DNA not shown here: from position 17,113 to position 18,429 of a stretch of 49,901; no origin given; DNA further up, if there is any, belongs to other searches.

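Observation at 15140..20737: Non-canonical nucleotide-sugar module: KdsC-like phosphatase, GatZ-like TIM-barrel protein, cupin isomerase and two NTP-transferase fusions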

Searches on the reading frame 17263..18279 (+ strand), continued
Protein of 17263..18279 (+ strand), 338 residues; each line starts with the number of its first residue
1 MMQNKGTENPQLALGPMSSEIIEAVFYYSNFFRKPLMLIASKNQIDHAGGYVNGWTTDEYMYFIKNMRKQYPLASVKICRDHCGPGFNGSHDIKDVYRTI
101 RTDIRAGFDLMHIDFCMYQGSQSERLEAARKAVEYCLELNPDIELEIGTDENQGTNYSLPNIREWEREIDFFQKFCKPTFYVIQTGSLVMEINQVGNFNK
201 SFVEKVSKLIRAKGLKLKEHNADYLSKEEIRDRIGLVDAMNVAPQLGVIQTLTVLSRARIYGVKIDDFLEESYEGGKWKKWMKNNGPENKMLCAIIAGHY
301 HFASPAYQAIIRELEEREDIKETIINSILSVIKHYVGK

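Call 45: find_related_loci(query=A4, collection=genome_contigs, flank=8000)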
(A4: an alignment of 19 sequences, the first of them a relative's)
Query A4 (332 aa) in genome_contigs; peptide patterns used: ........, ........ (x = any residue, [..] = any of these).
599 stretches matched a pattern (row limit reached: there are more); 574 encode a relative of the query (tblastn E <= 1e-3); the best 80 are kept; 80 distinct loci.
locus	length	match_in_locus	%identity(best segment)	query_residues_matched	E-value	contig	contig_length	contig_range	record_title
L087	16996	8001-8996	100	1-332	0e+0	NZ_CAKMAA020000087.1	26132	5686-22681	Candidatus Nitrotoga sp. HW29, whole genome shotgun sequence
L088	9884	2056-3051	80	1-332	0e+0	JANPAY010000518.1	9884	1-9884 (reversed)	MAG: Comamonadaceae bacterium isolate VAR_79_metabat_121_sub VAR_79_k141_4487500, whole genome shotgun sequence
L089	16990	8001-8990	82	1-330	0e+0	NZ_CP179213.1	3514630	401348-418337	Luminiphilus sp. nBUS_07 chromosome, complete genome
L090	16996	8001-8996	79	1-332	0e+0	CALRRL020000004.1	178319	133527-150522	MAG: Synechococcus sp. UW140 isolate JJ-LAS39-17-1-m2-bin83 genome assembly, contig: JJ-LAS39-17-C6, whole genome shotgu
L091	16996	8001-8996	76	1-332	0e+0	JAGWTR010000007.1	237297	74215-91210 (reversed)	MAG: Burkholderiales bacterium isolate REEB378 contig-150_13, whole genome shotgun sequence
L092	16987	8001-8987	76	1-329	0e+0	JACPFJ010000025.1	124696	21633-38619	MAG: Deltaproteobacteria bacterium isolate NC_groundwater_358_Ag_B-0.1um_60_13 GD18-4_B1_scaffold_848497, whole genome s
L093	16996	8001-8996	73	1-332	5e-180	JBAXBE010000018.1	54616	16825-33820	MAG: Chlorobiaceae bacterium isolate ELA159 MAG159_18, whole genome shotgun sequence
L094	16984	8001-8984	75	1-328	1e-177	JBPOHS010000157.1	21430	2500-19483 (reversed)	MAG: Pseudomonadota bacterium isolate MAG_241 c_000000380774, whole genome shotgun sequence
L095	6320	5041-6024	76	1-328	3e-179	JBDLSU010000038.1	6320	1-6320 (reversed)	MAG: Pseudomonadota bacterium isolate king_2019_sw_WHONDRS-S19S_0016_B_bin.9 scaffold_1798378, whole genome shotgun sequ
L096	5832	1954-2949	73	1-332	4e-179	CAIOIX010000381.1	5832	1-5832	MAG: uncultured beta proteobacterium isolate D14_bin-1168 genome assembly, contig: bin-1168:381/477, whole genome shotgu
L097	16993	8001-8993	75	1-332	5e-176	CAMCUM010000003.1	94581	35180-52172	MAG: Legionella sp. 2055-AUS-E isolate MH-21oct19-231 genome assembly, contig: MH-21oct19-C290, whole genome shotgun seq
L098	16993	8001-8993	73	1-331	5e-175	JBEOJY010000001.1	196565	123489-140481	MAG: Bdellovibrionales bacterium isolate mt_II.17 NODE_1_length_196565_cov_21.491883, whole genome shotgun sequence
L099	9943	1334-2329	72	1-332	4e-175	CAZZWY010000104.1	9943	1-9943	MAG: uncultured Acetobacteraceae bacterium isolate Green_P.bin.4 genome assembly, contig: NODE_4220_length_9943_cov_5.45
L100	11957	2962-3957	70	1-332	4e-172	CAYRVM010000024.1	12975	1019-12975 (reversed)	MAG TPA_asm: uncultured Oscillospiraceae bacterium isolate SRP272421_co4_197 genome assembly, contig: NODE_13903_length_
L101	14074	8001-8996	71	1-332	3e-171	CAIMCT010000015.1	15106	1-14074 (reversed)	MAG: uncultured Desulfobacteraceae bacterium isolate Umea1_bin-2529 genome assembly, contig: bin-2529:015/580, whole gen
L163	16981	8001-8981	44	1-332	4e-88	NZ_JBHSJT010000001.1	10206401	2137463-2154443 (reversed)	Amycolatopsis halotolerans strain JCM 13279 tig00000001, whole genome shotgun sequence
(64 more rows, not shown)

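Call 67: search_dna_similar(query=window:17263-18276:+, collection=plasmids, mode=protein, max_evalue=1e-10, max_rows=20)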
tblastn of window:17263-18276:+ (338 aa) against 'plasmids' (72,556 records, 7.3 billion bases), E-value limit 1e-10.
Records with a match: 15; places in all: 16; records where one place covers at least 80% of the query: 2.
Best place of each record, by identity: <60% 15.
By first word of the organism name: Klebsiella 7; Sinorhizobium 2; Listeria 2; Streptantibioticus 2; Pantoea 1; Enterococcus 1.
By predicted mobility (MOB-suite, as given by PLSDB): conjugative 8; non-mobilizable 5; mobilizable 2.
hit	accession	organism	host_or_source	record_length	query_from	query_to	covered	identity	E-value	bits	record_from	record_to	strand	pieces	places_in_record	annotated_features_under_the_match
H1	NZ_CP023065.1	Sinorhizobium sp. CCBAU 05631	G.max,nodule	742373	9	310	89%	34.6%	2e-36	147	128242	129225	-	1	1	tagatose-6-phosphate kinase | hypothetical protein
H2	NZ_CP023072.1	Sinorhizobium fredii CCBAU 83666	G.max,nodule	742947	9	310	89%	34.6%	2e-36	147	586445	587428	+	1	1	tagatose-6-phosphate kinase | hypothetical protein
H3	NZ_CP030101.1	Listeria monocytogenes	Environment,water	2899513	2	255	75%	32.5%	8e-27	118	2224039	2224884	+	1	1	none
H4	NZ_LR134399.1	Listeria monocytogenes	Homo sapiens,Vein blood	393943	2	255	75%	32.2%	2e-26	117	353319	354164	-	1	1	class II D-tagatose-bisphosphate aldolase, non-catalytic subunit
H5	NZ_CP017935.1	Klebsiella pneumoniae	Homo sapiens,Abdominal Abscess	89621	6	260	75%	31.6%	6e-26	115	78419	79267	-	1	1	class II D-tagatose-bisphosphate aldolase, non-catalytic subunit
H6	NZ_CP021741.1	Klebsiella pneumoniae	-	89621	6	260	75%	31.6%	6e-26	115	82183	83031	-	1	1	class II D-tagatose-bisphosphate aldolase, non-catalytic subunit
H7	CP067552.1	Klebsiella pneumoniae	Homo sapiens,wound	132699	6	260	75%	31.6%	6e-26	115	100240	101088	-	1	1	class II D-tagatose-bisphosphate aldolase, non-catalytic subunit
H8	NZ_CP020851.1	Klebsiella variicola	Homo sapiens,urine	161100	6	260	75%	31.6%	6e-26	115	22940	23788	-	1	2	class II D-tagatose-bisphosphate aldolase, non-catalytic subunit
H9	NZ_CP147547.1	Klebsiella quasipneumoniae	Homo sapiens,bloodstream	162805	6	260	75%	31.6%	6e-26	115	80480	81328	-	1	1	class II D-tagatose-bisphosphate aldolase, non-catalytic subunit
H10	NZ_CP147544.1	Klebsiella quasipneumoniae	Homo sapiens,bloodstream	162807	6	260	75%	31.6%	6e-26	115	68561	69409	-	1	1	class II D-tagatose-bisphosphate aldolase, non-catalytic subunit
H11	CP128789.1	Klebsiella pneumoniae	Homo sapiens,lung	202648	6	260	75%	31.6%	6e-26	115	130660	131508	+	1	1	class II D-tagatose-bisphosphate aldolase, non-catalytic subunit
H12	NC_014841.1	Pantoea sp. At-9b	-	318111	6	260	75%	31.4%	8e-26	115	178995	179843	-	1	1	class II D-tagatose-bisphosphate aldolase, non-catalytic subunit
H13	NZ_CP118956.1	Enterococcus faecium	Type strain bacterial culture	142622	2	260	77%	30.2%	2e-23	108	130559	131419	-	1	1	class II D-tagatose-bisphosphate aldolase, non-catalytic subunit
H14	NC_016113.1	Streptantibioticus cattleyicolor NRRL 8057 = DSM 46488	-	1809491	11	191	54%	35.9%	6e-21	101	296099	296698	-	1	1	none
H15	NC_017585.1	Streptantibioticus cattleyicolor NRRL 8057 = DSM 46488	-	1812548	11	191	54%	35.9%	6e-21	101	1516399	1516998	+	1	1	none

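Call 68: search_dna_similar(query=window:17263-18276:+, collection=phages, mode=protein, max_evalue=1e-10, max_rows=20)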
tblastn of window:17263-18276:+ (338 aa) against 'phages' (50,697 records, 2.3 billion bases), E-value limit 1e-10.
Records with a match: 5; places in all: 5; records where one place covers at least 80% of the query: 1.
Best place of each record, by identity: <60% 5.
By first word of the organism name: Listeria 4; Marine 1.
By host as written in the record: Listeria monocytogenes 4; - 1.
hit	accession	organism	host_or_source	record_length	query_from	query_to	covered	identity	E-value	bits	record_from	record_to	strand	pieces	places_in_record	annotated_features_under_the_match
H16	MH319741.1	Marine virus AG-345-E15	single cell amplified by WGA-X; seawater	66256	9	324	93%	29.0%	3e-29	124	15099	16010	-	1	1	record has no annotation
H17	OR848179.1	Listeria phage LM 4-14-1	Listeria monocytogenes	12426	2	255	75%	32.5%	2e-27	118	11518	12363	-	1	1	record has no annotation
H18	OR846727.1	Listeria phage LM 4-11-1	Listeria monocytogenes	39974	2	255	75%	32.5%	2e-27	118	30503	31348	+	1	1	record has no annotation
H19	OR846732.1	Listeria phage LM 4-11-1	Listeria monocytogenes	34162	2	255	75%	32.5%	4e-27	117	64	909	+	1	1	record has no annotation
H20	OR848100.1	Listeria phage LM 4-14-1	Listeria monocytogenes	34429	2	255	75%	32.5%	4e-27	117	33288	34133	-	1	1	record has no annotation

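Call 69: get_annotated_region(hit=H1, flank=10000)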
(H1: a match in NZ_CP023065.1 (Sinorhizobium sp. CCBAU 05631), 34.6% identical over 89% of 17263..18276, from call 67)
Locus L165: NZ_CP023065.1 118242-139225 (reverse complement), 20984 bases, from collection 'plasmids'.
description: Sinorhizobium sp. CCBAU 05631 plasmid pSS05631a, complete sequence
organism: Sinorhizobium sp. CCBAU 05631 (NCBI taxid 794846)
taxonomy: Bacteria; Pseudomonadota; Alphaproteobacteria; Hyphomicrobiales; Rhizobiaceae; Sinorhizobium; Sinorhizobium sp. CCBAU 05631
host: -; source: G.max,nodule; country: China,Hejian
typing (MOB-suite, as given by PLSDB): conjugative; replicon rep_cluster_473; relaxase MOBP,MOBP,MOBQ; mating-pair formation MPF_T
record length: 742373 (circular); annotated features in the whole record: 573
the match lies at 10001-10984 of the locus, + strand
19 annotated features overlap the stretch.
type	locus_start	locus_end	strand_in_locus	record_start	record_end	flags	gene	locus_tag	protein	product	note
CDS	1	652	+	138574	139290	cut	-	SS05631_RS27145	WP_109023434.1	IS6 family transposase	-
CDS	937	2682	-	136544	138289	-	-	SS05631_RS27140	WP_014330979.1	T3SS effector NEL-type E3 ubiquitin ligase NopM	GO:0016567 - protein ubiquitination [Evidence IEA]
CDS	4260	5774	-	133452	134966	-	-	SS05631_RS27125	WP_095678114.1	ISNCY family transposase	-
CDS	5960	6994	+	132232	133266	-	-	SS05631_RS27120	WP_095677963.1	IS110 family transposase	-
CDS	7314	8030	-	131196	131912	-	-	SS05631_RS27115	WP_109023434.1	IS6 family transposase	-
CDS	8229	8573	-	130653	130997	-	-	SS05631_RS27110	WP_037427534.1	hypothetical protein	-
CDS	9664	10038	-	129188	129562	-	-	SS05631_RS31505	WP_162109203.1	hypothetical protein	-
CDS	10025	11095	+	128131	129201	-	-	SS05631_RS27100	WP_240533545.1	tagatose-6-phosphate kinase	-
CDS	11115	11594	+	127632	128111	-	-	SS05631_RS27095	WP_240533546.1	cupin domain-containing protein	-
CDS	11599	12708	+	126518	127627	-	-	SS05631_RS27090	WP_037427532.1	DegT/DnrJ/EryC1/StrS family aminotransferase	-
CDS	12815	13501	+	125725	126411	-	-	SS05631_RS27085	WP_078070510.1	HAD-IA family hydrolase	GO:0008152 - metabolic process [Evidence IEA]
CDS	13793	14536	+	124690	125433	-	-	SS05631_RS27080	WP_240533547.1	DeoR/GlpR family DNA-binding transcription regulator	-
CDS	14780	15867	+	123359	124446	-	-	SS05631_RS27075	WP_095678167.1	IS3 family transposase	-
CDS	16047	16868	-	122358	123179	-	-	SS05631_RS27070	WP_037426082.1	BtpA/SgcQ family protein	-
CDS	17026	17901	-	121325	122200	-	-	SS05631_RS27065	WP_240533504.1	alpha/beta hydrolase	-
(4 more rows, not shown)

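Call 70: get_annotated_region(hit=H14, flank=9000)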
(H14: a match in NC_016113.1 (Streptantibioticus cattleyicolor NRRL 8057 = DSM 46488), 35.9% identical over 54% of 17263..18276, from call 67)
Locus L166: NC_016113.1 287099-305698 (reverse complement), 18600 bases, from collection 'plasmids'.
description: Streptantibioticus cattleyicolor NRRL 8057 = DSM 46488 plasmid pSCAT, complete sequence
organism: Streptantibioticus cattleyicolor NRRL 8057 = DSM 46488 (NCBI taxid 1003195)
taxonomy: Bacteria; Actinomycetota; Actinomycetes; Kitasatosporales; Streptomycetaceae; Streptantibioticus; Streptantibioticus cattleyicolor; Streptantibioticus cattleyicolor NRRL 8057 = DSM 46488
host: -; source: -; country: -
typing (MOB-suite, as given by PLSDB): mobilizable; relaxase MOBP
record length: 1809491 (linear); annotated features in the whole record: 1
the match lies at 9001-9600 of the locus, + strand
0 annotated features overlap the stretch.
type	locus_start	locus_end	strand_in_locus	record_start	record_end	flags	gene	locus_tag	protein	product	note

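Call 73: search_protein_families(library=pfam, proteins=[L163:6728-7642:+, L163:9259-9810:+, L163:9609-10721:+, L163:10761-11396:+, L163:11461-12576:+, L163:12629-14731:+, L166:6610-7677:+, L166:7580-8791:+, L166:9956-11323:+, L166:11843-13159:+], max_evalue=0.0001)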
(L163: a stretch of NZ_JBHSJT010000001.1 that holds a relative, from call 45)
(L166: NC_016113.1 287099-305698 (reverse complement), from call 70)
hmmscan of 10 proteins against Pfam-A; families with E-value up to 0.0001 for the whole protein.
L163:6728-7642:+ (304 aa): 0 families

L163:9259-9810:+ (183 aa): 0 families

L163:9609-10721:+ (370 aa): 3 families
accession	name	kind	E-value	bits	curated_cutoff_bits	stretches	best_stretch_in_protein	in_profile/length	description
PF01041.23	DegT_DnrJ_EryC1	-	7e-110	368.1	19.8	1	19-364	4-359/360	DegT/DnrJ/EryC1/StrS aminotransferase family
PF00155.27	Aminotran_1_2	-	6.4e-08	32.6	19.7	1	42-215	45-245/361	Aminotransferase class I and II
PF00266.25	Aminotran_5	-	3.3e-06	26.8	21.5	1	58-166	65-181/371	Aminotransferase class-V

L163:10761-11396:+ (211 aa): 3 families
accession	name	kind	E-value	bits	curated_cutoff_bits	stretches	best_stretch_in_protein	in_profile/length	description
PF00702.32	Hydrolase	-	5.9e-27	95.7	26.4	1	16-182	2-191/191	haloacid dehalogenase-like hydrolase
PF13419.12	HAD_2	-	1e-20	75.1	23.8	1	18-188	1-178/178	Haloacid dehalogenase-like hydrolase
PF13242.12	Hydrolase_like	-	3.9e-05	23.9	22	0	144-192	3-52/75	HAD-hyrolase-like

L163:11461-12576:+ (371 aa): 1 family
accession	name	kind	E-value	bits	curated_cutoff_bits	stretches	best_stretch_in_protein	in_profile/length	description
PF07690.21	MFS_1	-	1.9e-07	30.8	33.4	1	22-284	4-291/347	Major Facilitator Superfamily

L163:12629-14731:+ (700 aa): 0 families

L166:6610-7677:+ (355 aa): 3 families
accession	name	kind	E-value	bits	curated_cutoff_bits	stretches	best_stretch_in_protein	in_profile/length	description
PF05368.20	NmrA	-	2.6e-25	90.1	27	1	58-305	3-269/298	NmrA-like family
PF13460.12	NAD_binding_10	-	7.4e-19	68.8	27.2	1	64-236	1-184/184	NAD(P)H-binding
PF01370.27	Epimerase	-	4.9e-05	23.3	20.9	0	60-126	1-71/240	NAD dependent epimerase/dehydratase family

L166:7580-8791:+ (403 aa): 0 families

L166:9956-11323:+ (455 aa): 0 families

L166:11843-13159:+ (438 aa): 0 families

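Call 89: search_protein_representatives(alignment_id=A1)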
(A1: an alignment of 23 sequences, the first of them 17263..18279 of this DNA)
Query: 23 sequences, 335 profile positions. Proteins with E-value up to 0.001 (for the whole library): 1013; up to 1e-10: 660; up to 1e-30: 298. The best 150 are listed.
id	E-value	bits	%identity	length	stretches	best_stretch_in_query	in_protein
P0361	1.9e-172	589.2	-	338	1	4-332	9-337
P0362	2.0e-129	447.8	-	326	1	9-334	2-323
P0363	4.5e-123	426.9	-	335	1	5-333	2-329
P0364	1.2e-108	379.5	-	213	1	124-334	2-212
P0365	2.9e-106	371.7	-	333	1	6-334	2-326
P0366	2.1e-104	365.5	-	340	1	5-333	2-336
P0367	5.9e-101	354.2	-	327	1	9-333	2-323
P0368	2.3e-99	349.0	-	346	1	5-314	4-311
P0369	3.3e-99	348.5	-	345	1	7-334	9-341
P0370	5.5e-98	344.5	-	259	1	91-333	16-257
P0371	3.4e-97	341.8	-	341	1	5-334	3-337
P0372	8.2e-96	337.3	-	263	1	14-275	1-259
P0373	4.0e-94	331.8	-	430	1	5-315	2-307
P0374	5.6e-94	331.3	-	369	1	6-334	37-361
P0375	6.1e-94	331.2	-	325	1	5-334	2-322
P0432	1.1e-52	195.6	-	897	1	3-331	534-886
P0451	1.8e-48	181.6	-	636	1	5-325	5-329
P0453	2.4e-48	181.3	-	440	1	5-332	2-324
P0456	6.9e-48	179.8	-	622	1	6-322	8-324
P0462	6.7e-47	176.5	-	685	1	6-325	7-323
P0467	1.9e-46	175.1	-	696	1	10-328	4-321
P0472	1.3e-45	172.3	-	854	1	4-330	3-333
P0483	2.0e-44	168.4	-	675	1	6-320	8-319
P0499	4.3e-43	164.0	-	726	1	6-328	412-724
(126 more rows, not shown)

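Call 90: search_protein_families(library=pfam, proteins=[P0432, P0451, P0456, P0462, P0467, P0472, P0483, P0499, P0373, P0453], max_evalue=0.001)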
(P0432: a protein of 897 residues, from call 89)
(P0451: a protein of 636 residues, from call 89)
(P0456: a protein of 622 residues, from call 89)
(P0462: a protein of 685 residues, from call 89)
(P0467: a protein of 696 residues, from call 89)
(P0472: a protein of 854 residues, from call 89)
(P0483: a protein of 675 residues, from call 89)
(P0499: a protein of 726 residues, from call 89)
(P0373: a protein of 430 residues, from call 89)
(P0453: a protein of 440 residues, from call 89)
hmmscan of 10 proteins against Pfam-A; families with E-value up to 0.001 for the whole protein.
P0432 (897 aa): 3 families
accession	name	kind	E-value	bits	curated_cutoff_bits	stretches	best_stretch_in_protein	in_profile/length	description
PF08013.17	GatZ_KbaZ-like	-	4.9e-08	32.5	26.7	1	546-694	23-171/420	D-tagatose-1,6-bisphosphate aldolase subunit GatZ/KbaZ-like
PF01636.29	APH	-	1.3e-06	28.8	23.2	1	278-425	71-210/239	Phosphotransferase enzyme family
PF12804.13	NTP_transf_3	-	1.7e-05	25.5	27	1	6-109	2-95/160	MobA-like NTP transferase domain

P0451 (636 aa): 1 family
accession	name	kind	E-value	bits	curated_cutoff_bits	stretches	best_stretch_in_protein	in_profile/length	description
PF01408.29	GFO_IDH_MocA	-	0.00034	21.7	24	1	365-453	26-117/120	Oxidoreductase family, NAD-binding Rossmann fold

P0456 (622 aa): 0 families

P0462 (685 aa): 2 families
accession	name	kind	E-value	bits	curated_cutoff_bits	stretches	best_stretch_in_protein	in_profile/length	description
PF00155.27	Aminotran_1_2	-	3e-42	145.5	19.7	1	385-652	34-332/361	Aminotransferase class I and II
PF00266.25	Aminotran_5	-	2.1e-05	24.2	21.5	1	366-519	19-177/371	Aminotransferase class-V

P0467 (696 aa): 0 families

P0472 (854 aa): 0 families

P0483 (675 aa): 0 families

P0499 (726 aa): 0 families

P0373 (430 aa): 4 families
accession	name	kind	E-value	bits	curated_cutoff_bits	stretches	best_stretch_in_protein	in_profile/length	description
PF01050.24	MannoseP_isomer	-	1.8e-11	44.7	23.6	1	326-407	12-93/116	Mannose-6-phosphate isomerase C-terminal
PF07883.17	Cupin_2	-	4.2e-08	33.2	27.2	1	349-406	5-61/70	Cupin domain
PF08013.17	GatZ_KbaZ-like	-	2.1e-07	30.4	26.7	1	12-125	23-140/420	D-tagatose-1,6-bisphosphate aldolase subunit GatZ/KbaZ-like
PF02311.25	AraC_binding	-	0.00017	21.8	21.1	1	368-426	28-87/135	AraC-like ligand binding domain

P0453 (440 aa): 0 families
